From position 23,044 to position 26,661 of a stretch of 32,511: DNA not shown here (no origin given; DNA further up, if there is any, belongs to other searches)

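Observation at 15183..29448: Eight-gene cluster linking a pilin-like protein, a giant repeat-bearing membrane protein, two atypical Hsp100 ATPases and a thermolysin-like protease: candidate undescribed envelope or surface machine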

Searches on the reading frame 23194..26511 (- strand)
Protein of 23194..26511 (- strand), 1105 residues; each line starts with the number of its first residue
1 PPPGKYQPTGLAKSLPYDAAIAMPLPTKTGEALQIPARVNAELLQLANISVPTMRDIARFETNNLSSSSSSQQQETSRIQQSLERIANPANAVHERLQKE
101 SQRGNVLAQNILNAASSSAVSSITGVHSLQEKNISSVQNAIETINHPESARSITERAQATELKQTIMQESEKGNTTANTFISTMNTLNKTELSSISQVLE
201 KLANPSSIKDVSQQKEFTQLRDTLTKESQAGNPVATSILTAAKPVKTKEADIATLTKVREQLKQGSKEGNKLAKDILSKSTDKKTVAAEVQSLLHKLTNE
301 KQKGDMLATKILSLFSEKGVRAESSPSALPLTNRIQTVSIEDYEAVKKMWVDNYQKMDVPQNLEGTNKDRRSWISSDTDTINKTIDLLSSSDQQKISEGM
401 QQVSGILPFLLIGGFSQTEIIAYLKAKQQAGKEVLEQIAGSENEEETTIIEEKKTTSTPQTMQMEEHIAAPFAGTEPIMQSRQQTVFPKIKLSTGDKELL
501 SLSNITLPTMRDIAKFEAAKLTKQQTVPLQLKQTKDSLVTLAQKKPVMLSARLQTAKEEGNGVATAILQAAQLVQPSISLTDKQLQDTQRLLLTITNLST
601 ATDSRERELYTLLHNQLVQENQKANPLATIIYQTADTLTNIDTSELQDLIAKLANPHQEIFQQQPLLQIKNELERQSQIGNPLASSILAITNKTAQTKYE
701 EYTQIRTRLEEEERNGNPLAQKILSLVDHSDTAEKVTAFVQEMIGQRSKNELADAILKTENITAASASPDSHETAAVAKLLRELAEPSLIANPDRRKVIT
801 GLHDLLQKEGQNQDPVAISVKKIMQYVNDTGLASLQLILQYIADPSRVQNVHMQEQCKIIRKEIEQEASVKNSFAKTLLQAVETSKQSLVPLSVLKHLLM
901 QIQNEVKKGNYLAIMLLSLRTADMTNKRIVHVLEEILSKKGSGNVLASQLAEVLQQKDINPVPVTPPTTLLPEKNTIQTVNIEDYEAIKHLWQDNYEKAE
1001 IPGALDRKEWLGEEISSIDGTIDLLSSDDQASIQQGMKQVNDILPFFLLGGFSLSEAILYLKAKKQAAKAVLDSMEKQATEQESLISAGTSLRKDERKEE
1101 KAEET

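Call 6: search_protein_families(library=pfam, proteins=[window:23194-26511:-], max_evalue=10)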
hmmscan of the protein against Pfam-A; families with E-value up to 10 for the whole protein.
window:23194-26511:- (1105 aa): 3 families
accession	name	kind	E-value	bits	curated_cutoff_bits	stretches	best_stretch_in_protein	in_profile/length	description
PF24225.1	DUF7441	-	0.19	12.2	27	0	336-355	30-49/68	Domain of unknown function (DUF7441)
PF02697.20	VAPB_antitox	-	0.85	10.9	27.9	1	416-453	22-60/69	Putative antitoxin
PF10163.14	EnY2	-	8.5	7.2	27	1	857-904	38-81/83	Transcription factor e(y)2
